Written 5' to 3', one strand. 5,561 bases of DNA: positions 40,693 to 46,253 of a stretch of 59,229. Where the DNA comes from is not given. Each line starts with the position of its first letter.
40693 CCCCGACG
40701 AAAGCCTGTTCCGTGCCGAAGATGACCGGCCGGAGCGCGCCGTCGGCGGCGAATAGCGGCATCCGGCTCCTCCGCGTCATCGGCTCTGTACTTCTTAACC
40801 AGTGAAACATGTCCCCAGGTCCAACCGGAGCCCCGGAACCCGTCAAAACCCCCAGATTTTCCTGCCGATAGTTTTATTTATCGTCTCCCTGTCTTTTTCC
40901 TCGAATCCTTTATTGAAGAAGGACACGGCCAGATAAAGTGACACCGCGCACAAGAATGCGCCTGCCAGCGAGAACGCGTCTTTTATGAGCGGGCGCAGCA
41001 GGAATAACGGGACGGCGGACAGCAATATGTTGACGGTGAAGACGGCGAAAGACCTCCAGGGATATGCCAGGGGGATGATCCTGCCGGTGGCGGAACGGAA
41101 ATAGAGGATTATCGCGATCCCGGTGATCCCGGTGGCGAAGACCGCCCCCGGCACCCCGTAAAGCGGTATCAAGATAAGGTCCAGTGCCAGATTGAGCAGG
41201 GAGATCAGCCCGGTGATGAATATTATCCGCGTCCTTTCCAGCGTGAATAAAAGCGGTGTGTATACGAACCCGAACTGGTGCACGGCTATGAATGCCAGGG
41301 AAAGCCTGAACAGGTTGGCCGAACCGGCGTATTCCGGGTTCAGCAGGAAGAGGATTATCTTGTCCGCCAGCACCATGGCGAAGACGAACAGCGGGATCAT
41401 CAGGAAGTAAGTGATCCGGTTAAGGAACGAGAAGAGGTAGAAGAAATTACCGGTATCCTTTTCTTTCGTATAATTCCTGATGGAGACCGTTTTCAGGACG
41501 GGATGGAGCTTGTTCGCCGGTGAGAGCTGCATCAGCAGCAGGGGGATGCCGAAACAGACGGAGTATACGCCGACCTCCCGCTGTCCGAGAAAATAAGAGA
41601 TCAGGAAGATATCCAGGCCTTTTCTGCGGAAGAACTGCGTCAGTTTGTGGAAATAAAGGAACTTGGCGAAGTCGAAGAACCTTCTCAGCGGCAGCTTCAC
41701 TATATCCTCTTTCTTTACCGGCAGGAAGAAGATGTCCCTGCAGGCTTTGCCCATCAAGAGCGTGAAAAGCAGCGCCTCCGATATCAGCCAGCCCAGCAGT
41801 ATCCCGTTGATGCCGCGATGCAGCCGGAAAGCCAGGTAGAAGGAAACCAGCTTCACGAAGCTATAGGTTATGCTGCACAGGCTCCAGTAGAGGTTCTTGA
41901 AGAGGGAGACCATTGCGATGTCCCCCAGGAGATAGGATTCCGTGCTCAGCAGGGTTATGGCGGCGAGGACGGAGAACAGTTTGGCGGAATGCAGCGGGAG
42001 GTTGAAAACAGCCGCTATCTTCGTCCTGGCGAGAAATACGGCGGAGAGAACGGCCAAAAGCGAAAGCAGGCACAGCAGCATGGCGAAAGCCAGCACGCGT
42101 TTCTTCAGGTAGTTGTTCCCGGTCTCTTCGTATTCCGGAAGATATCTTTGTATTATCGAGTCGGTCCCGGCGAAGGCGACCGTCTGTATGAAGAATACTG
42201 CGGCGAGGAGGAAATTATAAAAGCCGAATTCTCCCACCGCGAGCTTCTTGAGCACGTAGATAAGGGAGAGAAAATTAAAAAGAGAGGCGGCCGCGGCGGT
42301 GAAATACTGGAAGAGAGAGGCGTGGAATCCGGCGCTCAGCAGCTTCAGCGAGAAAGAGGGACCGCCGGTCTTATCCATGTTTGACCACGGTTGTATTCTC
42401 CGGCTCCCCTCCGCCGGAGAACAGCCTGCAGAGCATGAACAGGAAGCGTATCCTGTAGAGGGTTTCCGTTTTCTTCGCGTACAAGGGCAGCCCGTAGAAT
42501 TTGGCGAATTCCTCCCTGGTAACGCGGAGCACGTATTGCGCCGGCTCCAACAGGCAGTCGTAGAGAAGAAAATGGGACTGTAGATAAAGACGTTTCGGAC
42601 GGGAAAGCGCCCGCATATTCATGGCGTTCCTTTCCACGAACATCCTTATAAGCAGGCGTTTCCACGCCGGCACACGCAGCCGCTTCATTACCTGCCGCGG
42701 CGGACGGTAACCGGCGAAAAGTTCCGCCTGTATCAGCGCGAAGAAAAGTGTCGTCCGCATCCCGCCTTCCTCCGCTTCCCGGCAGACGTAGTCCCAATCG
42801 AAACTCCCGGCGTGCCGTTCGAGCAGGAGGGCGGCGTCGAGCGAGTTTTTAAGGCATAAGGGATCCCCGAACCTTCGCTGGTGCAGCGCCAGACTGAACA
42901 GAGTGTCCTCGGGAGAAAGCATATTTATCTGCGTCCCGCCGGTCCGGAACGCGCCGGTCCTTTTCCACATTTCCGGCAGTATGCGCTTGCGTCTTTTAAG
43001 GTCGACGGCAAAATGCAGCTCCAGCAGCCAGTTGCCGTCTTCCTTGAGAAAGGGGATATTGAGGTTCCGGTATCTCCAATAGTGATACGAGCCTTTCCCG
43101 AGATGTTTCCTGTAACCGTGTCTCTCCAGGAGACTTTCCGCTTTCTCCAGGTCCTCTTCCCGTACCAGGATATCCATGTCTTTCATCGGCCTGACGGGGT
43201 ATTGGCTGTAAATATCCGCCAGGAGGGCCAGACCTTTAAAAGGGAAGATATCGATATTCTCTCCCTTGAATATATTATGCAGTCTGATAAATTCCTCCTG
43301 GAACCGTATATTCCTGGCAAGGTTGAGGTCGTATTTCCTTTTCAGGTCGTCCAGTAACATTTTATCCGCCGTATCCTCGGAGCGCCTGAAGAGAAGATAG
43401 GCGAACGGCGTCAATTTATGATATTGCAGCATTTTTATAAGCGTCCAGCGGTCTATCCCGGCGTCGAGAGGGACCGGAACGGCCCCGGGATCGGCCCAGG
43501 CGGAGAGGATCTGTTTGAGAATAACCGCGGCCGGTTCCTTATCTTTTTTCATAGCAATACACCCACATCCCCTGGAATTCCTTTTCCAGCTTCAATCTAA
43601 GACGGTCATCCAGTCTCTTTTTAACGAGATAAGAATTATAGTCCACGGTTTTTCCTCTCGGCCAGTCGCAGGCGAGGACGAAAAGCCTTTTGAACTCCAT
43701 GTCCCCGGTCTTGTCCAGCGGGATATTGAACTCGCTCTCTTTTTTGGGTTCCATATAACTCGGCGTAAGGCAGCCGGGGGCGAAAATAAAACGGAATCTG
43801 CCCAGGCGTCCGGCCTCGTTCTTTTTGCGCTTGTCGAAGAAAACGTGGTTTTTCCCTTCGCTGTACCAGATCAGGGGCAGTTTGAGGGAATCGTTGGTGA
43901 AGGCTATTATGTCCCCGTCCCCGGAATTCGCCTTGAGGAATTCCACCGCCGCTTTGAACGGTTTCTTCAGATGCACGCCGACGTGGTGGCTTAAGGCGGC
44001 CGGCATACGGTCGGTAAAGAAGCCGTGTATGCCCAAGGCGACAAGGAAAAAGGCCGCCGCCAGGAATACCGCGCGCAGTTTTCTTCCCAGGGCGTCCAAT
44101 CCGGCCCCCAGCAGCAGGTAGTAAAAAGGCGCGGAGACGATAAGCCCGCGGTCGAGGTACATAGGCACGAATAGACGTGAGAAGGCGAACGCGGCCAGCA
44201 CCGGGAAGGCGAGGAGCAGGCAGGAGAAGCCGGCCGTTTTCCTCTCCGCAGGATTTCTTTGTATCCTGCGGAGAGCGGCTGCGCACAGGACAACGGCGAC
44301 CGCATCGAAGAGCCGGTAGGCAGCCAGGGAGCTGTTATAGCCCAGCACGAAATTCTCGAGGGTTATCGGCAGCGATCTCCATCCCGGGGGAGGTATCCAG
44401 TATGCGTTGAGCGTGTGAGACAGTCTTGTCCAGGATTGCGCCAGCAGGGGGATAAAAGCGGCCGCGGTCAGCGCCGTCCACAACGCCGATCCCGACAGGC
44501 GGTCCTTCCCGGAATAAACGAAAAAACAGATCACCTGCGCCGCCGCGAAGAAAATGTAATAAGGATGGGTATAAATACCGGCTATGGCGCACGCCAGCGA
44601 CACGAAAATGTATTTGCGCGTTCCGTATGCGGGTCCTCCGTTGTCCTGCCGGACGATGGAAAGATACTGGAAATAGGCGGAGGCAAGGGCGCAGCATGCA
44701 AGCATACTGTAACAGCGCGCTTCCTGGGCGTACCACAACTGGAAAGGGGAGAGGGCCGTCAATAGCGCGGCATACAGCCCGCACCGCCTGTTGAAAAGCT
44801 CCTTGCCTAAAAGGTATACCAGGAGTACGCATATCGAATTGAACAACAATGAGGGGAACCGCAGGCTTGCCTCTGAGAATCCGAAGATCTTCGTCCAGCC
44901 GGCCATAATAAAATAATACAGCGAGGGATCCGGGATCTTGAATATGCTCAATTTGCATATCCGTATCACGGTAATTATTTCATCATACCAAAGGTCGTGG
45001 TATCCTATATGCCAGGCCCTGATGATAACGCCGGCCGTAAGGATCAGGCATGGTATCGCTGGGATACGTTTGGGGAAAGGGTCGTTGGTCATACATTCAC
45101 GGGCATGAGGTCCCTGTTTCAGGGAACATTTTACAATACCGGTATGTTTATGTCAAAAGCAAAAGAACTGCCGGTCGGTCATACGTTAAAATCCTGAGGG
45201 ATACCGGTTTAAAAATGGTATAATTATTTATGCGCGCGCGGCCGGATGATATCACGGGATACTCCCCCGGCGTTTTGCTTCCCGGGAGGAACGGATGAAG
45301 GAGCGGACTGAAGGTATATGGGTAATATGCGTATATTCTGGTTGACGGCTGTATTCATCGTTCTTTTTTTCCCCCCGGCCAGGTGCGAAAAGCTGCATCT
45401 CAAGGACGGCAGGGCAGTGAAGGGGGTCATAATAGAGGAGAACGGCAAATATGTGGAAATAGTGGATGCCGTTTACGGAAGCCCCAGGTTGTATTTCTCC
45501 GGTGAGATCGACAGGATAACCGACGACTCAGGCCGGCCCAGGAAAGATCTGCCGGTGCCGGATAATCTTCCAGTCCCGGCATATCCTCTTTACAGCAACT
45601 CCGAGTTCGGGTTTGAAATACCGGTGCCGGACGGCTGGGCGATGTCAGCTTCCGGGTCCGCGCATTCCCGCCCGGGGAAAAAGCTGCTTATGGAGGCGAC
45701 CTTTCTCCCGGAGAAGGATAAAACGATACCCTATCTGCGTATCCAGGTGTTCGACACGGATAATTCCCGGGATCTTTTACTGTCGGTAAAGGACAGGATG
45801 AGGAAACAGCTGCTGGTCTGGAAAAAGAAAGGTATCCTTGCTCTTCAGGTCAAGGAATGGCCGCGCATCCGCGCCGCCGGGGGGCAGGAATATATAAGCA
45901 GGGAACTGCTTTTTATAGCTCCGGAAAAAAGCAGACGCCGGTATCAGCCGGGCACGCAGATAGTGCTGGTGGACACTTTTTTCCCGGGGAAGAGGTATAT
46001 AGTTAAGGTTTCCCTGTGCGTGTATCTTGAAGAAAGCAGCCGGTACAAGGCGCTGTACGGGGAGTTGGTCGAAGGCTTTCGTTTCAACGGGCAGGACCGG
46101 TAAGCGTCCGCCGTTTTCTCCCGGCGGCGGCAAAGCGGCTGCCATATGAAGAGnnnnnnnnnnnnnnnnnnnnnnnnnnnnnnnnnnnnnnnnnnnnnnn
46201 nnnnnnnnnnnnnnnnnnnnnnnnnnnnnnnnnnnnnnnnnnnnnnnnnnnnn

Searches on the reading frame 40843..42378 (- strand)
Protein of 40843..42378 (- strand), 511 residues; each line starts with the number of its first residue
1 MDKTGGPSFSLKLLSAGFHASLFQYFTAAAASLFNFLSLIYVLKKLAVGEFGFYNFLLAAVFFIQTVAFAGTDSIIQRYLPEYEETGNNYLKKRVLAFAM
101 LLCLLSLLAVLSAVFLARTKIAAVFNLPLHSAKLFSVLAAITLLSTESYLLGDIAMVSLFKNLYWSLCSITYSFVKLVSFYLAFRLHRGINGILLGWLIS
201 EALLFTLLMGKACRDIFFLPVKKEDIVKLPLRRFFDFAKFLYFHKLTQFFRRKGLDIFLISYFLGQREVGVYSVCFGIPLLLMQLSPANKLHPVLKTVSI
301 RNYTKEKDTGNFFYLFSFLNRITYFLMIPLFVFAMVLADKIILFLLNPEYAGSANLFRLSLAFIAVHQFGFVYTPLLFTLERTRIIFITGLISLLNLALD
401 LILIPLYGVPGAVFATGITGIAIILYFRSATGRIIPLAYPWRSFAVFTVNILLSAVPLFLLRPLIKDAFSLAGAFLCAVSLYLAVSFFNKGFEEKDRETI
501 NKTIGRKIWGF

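Call 32: search_protein_families(library=pfam, proteins=[window:40843-42378:-], max_evalue=0.01)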
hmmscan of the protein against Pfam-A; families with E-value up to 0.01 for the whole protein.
window:40843-42378:- (511 aa): 0 families

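Call 60: search_protein_families(library=pfam, proteins=[window:40843-42378:-], max_evalue=10)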
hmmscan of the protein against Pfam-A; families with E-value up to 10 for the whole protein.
window:40843-42378:- (511 aa): 0 families

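Call 68: search_protein_families(library=ncbifam, proteins=[window:40843-42378:-], max_evalue=1)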
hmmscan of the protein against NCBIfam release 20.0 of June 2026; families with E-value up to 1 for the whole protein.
window:40843-42378:- (511 aa): 1 family
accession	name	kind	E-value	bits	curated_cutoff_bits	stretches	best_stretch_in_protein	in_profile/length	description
NF050818.1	PolSacchBiosHfsF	equivalog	3.1e-06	26.5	700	1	376-458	346-430/468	polysaccharide biosynthesis protein HfsF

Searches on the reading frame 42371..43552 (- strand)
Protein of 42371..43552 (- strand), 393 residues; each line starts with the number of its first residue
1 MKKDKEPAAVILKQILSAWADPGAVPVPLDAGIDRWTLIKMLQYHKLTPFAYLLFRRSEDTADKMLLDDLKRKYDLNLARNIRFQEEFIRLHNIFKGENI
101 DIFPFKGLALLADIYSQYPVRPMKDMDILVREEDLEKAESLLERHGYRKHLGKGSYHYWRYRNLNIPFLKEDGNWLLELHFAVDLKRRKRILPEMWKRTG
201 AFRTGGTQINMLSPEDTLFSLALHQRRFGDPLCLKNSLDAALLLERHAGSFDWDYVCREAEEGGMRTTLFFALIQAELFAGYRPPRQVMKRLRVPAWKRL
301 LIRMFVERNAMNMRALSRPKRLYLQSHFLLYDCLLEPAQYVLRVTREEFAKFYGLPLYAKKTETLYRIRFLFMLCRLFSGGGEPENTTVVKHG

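Call 32: search_protein_families(library=pfam, proteins=[window:42371-43552:-], max_evalue=0.01)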
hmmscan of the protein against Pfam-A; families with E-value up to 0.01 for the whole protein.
window:42371-43552:- (393 aa): 1 family
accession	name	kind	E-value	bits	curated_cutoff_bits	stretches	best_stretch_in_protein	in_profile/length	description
PF14907.12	NTP_transf_5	-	5.1e-45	154.4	31.2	1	37-280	7-248/249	Uncharacterised nucleotidyltransferase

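Call 68: search_protein_families(library=ncbifam, proteins=[window:42371-43552:-], max_evalue=1)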
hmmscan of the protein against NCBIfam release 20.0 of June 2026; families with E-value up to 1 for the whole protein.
window:42371-43552:- (393 aa): 0 families

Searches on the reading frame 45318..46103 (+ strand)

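Call 32: search_protein_families(library=pfam, proteins=[window:45318-46103:+], max_evalue=0.01)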
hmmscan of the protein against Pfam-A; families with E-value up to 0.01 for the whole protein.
window:45318-46103:+ (261 aa): 0 families

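Call 60: search_protein_families(library=pfam, proteins=[window:45318-46103:+], max_evalue=10)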
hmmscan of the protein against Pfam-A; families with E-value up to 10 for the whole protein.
window:45318-46103:+ (261 aa): 0 families

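Call 68: search_protein_families(library=ncbifam, proteins=[window:45318-46103:+], max_evalue=1)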
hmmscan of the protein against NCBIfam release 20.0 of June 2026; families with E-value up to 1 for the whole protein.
window:45318-46103:+ (261 aa): 3 families
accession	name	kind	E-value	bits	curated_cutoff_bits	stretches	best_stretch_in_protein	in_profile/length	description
NF047433.1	Lepto_7_Nterm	domain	2.7e-05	23.8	43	1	12-48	3-40/63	LA_0442/LA_0875 N-terminal domain-containing protein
NF041881.1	PTPDL_fam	equivalog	0.13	11.4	200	1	14-48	3-37/339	PTPDL family protein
TIGR01416.1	Rieske_proteo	equivalog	0.22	11.5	97.4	1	69-94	145-170/176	ubiquinol-cytochrome c reductase iron-sulfur subunit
